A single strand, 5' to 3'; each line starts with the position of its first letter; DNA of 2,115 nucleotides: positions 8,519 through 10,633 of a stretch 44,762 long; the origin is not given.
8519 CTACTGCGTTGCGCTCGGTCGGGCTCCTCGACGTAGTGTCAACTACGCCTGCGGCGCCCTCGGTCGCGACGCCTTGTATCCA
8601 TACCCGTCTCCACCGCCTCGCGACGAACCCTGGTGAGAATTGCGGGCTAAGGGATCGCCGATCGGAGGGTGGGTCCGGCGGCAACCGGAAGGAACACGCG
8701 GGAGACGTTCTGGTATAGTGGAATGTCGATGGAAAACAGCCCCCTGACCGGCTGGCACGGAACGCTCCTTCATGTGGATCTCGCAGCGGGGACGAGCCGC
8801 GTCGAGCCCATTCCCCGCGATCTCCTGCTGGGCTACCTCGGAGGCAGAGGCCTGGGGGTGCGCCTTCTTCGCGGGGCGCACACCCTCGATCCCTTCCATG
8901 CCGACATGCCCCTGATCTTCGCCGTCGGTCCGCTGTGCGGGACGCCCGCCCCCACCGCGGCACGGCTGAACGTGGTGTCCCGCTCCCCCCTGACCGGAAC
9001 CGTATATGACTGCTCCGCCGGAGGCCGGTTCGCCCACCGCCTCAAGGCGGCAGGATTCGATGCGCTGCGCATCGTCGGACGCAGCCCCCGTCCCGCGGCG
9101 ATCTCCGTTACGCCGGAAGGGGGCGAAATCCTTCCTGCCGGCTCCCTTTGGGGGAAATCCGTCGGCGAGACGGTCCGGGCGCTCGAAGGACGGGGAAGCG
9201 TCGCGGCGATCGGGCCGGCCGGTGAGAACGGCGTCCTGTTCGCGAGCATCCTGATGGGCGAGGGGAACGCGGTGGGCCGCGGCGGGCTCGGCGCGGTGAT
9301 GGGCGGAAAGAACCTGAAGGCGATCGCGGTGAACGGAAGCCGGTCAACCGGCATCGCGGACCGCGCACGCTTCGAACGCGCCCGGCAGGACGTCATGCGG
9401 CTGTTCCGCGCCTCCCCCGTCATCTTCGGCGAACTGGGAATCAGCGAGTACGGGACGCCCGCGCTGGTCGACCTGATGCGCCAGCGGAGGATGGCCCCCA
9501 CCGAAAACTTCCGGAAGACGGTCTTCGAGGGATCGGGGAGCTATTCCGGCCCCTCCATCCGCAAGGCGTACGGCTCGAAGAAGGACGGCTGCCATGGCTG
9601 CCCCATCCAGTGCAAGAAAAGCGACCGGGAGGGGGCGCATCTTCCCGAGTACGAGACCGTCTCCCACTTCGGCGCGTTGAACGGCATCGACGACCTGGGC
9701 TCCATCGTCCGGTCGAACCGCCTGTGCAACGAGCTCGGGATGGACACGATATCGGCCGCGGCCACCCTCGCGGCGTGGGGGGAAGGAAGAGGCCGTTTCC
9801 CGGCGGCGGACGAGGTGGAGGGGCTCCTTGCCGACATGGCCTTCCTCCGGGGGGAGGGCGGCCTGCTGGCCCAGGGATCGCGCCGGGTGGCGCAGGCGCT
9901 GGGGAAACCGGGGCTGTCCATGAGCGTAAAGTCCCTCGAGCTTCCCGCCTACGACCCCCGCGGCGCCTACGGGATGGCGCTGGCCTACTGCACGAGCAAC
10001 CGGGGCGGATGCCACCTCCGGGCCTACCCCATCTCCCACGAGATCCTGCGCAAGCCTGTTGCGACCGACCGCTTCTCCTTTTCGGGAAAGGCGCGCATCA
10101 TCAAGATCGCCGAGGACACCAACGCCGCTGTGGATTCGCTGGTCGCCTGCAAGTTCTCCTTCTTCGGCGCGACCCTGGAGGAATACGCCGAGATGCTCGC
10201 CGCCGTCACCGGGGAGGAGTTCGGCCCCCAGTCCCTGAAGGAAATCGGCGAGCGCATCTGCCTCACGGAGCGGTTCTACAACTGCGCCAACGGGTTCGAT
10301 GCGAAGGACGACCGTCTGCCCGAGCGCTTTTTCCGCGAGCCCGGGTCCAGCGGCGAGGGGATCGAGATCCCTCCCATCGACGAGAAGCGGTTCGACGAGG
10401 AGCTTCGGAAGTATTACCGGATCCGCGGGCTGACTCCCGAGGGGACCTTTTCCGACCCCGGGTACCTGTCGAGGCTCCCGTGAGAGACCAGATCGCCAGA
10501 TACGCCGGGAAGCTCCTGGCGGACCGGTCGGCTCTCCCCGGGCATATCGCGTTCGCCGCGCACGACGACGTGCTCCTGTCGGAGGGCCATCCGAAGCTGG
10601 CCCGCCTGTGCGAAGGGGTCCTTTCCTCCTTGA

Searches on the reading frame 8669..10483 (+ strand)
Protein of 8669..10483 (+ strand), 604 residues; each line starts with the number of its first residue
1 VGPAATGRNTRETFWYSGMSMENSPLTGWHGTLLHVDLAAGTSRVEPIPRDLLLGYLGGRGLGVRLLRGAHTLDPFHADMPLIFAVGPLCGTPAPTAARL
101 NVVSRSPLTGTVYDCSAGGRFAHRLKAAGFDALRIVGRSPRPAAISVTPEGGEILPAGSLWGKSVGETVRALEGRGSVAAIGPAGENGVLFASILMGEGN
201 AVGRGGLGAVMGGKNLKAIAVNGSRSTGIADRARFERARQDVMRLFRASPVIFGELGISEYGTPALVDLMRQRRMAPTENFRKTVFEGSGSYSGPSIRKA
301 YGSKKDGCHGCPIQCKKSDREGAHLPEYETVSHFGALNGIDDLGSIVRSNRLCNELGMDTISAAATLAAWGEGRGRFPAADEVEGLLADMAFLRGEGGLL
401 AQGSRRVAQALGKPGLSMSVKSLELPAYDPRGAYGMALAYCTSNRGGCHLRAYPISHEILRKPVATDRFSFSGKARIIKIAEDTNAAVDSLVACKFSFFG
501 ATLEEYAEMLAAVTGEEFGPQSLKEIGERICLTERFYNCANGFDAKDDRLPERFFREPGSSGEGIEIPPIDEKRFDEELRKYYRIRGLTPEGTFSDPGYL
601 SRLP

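Call 19: search_protein_families(library=pfam, proteins=[window:8669-10483:+], max_evalue=0.001)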
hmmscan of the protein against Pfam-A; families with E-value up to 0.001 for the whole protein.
window:8669-10483:+ (604 aa): 2 families
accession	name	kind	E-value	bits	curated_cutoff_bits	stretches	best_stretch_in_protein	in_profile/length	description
PF01314.23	AFOR_C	-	3.1e-103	346.3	27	1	240-594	4-375/385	Aldehyde ferredoxin oxidoreductase, domains 2 & 3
PF02730.20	AFOR_N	-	2.4e-65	220.5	29.8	1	32-223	2-198/199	Aldehyde ferredoxin oxidoreductase, N-terminal domain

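Call 49: find_homologous_proteins(query=window:8723-10483:+, max_evalue=1e-100)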
Query window:8723-10483:+ (586 aa): 5552 proteins with E <= 1e-100 among 8000 candidates; the best 120 are listed.
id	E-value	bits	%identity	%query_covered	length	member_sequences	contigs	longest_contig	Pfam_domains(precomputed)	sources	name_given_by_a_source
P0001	0.0e+0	1263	95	100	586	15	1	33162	PF02730.21,PF01314.24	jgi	jgi:aldehyde:ferredoxin oxidoreductase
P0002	0.0e+0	1165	88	100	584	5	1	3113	PF02730.21,PF01314.24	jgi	jgi:aldehyde:ferredoxin oxidoreductase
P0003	0.0e+0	1163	87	100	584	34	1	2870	PF02730.21,PF01314.24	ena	-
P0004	0.0e+0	1144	86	100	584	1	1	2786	PF02730.21,PF01314.24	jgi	jgi:aldehyde:ferredoxin oxidoreductase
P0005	0.0e+0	1139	85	100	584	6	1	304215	PF02730.21,PF01314.24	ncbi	-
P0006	0.0e+0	1131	85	100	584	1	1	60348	PF02730.21,PF01314.24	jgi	jgi:aldehyde:ferredoxin oxidoreductase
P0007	0.0e+0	1130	86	100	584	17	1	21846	PF02730.21,PF01314.24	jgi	-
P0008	0.0e+0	1130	85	100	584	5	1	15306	PF02730.21,PF01314.24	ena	-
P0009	0.0e+0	1128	85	100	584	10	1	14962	PF02730.21,PF01314.24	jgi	jgi:aldehyde:ferredoxin oxidoreductase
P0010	0.0e+0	1124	85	100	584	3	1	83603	PF02730.21,PF01314.24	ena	-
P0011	0.0e+0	1122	84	100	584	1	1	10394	PF02730.21,PF01314.24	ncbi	-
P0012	0.0e+0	1113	84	100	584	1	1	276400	PF02730.21,PF01314.24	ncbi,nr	ncbi:MAG: aldehyde ferredoxin oxidoreductase family protein [Deltaproteobacteria bacterium]|nr:aldeh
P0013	0.0e+0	1094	83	98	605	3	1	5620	PF02730.21,PF01314.24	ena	-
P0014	0.0e+0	1084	82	100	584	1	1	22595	PF02730.21,PF01314.24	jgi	jgi:aldehyde:ferredoxin oxidoreductase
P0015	0.0e+0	1082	82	99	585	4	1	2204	PF02730.21,PF01314.24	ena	-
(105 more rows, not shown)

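Call 50: find_encoding_contigs(protein=P0001, flank=10000, max_places=3)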
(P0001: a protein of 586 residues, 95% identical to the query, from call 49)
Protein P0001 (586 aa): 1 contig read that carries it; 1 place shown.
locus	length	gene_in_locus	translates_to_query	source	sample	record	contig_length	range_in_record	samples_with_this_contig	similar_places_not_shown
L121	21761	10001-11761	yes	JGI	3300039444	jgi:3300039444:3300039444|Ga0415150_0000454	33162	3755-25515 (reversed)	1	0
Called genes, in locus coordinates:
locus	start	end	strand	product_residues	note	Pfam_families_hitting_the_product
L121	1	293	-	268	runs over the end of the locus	PF00497:SBP_bac_3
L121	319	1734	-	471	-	PF00939:Na_sulph_symp, PF03600:CitMHS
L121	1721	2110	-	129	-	-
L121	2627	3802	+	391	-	PF25917:BSH_RND, PF25885:HH_EMRA (weak), PF25876:HH_MFP_RND, PF25944:Beta-barrel_RND, PF25954:Beta-barrel_RND_2 (weak), PF25967:RND-MFP_C, PF25989:YknX_C (weak)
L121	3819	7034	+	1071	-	PF00873:ACR_tran, PF03176:MMPL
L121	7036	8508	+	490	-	PF02321:OEP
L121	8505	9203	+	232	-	PF11769:DUF3313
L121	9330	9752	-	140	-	-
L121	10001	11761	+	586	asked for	PF02730:AFOR_N, PF01314:AFOR_C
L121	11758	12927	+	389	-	PF00596:Aldolase_II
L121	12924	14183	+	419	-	PF13000:Acatn, PF07690:MFS_1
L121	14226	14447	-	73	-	PF01176:eIF-1a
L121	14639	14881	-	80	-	-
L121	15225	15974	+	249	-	PF00005:ABC_tran, PF02463:SMC_N (faint), PF13304:AAA_21 (faint)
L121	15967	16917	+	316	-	PF01458:SUFBD_core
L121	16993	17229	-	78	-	-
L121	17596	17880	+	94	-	PF00132:Hexapep (faint)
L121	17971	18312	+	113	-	-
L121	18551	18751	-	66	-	-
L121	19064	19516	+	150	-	-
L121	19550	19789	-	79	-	-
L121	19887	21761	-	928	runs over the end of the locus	PF10114:PocR, PF00989:PAS, PF08448:PAS_4, PF13188:PAS_8 (weak), PF13426:PAS_9, PF00512:HisKA (weak), PF02518:HATPase_c, PF00072:Response_reg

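Call 51: find_encoding_contigs(protein=P0005, flank=6000, max_places=2)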
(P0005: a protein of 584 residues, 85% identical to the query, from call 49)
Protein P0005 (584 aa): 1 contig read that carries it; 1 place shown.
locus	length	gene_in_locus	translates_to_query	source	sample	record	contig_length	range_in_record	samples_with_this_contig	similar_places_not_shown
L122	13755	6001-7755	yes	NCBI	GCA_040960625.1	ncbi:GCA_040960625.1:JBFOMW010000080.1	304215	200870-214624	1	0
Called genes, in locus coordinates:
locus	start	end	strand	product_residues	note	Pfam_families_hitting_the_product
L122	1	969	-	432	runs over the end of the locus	-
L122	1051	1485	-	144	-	PF13470:PIN_3, PF01850:PIN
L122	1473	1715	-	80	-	PF04014:MazE_antitoxin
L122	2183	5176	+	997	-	PF01055:Glyco_hydro_31_2nd, PF21365:Glyco_hydro_31_3rd, PF17137:DUF5110, PF00686:CBM_20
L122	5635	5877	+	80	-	-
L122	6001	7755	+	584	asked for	PF02730:AFOR_N, PF01314:AFOR_C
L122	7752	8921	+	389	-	PF00596:Aldolase_II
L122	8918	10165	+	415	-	PF13000:Acatn, PF07690:MFS_1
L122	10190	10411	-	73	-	PF01176:eIF-1a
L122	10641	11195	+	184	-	PF01558:POR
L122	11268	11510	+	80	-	PF13187:Fer4_9 (faint), PF12797:Fer4_2 (faint), PF13237:Fer4_10 (faint), PF00037:Fer4 (faint), PF12837:Fer4_6 (faint), PF14697:Fer4_21, PF12800:Fer4_4 (faint), PF12838:Fer4_7 (weak)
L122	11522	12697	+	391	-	PF01855:POR_N, PF17147:PFOR_II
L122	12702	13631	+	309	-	PF02775:TPP_enzyme_C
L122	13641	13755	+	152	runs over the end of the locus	PF01257:2Fe-2S_thioredx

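Call 52: find_encoding_contigs(protein=P0012, flank=6000, max_places=2)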
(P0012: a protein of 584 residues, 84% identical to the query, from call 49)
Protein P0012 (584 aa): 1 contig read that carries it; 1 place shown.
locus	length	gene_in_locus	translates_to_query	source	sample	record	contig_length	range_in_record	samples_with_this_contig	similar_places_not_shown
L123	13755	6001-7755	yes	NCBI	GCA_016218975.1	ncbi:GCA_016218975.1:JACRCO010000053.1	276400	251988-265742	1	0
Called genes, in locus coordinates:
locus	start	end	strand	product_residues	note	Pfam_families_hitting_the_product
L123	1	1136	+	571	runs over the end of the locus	PF08448:PAS_4, PF00989:PAS, PF08448:PAS_4 (weak), PF13426:PAS_9, PF00989:PAS, PF13188:PAS_8, PF13426:PAS_9, PF00990:GGDEF, +2 more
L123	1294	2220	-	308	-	PF03279:Lip_A_acyltrans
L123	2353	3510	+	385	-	PF08495:FIST, PF10442:FIST_C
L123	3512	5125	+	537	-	PF00512:HisKA, PF02518:HATPase_c, PF00072:Response_reg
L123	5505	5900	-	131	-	PF12680:SnoaL_2 (weak)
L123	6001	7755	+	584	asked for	PF02730:AFOR_N, PF01314:AFOR_C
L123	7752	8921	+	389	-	PF00596:Aldolase_II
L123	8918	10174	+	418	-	PF07690:MFS_1, PF13000:Acatn, PF07690:MFS_1 (weak)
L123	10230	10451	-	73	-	PF01176:eIF-1a, PF16745:RsgA_N (faint)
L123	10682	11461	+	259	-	PF13187:Fer4_9 (faint)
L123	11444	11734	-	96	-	-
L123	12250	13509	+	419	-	PF13458:Peripla_BP_6, PF01094:ANF_receptor, PF13433:Peripla_BP_5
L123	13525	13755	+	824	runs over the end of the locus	PF00672:HAMP (faint), PF00015:MCPsignal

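Call 91: find_encoding_contigs(protein=P0002, flank=2500, max_places=2)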
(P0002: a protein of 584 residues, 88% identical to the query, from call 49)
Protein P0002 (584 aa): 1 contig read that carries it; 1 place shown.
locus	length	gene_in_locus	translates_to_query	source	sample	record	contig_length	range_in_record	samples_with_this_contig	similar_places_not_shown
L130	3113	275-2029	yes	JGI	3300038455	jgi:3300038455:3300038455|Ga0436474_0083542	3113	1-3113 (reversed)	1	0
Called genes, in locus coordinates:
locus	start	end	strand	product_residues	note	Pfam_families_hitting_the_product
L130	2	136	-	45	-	?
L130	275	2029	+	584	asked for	PF02730:AFOR_N, PF01314:AFOR_C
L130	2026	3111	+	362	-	?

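Call 92: find_encoding_contigs(protein=P0007, flank=2500, max_places=2)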
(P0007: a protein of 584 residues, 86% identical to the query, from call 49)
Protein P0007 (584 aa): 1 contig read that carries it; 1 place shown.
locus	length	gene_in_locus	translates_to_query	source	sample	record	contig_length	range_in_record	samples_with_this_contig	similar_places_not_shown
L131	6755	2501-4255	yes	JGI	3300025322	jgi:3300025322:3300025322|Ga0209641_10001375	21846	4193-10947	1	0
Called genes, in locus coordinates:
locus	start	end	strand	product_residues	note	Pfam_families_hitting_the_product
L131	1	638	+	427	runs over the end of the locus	PF01966:HD, PF08668:HDOD (faint), PF13487:HD_5, PF01966:HD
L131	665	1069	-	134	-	PF01814:Hemerythrin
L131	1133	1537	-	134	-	PF01814:Hemerythrin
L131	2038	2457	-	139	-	-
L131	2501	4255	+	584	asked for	PF02730:AFOR_N, PF01314:AFOR_C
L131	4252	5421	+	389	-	PF00596:Aldolase_II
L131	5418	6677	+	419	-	PF13000:Acatn, PF07690:MFS_1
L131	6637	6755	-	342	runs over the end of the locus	PF12698:ABC2_membrane_3, PF01061:ABC2_membrane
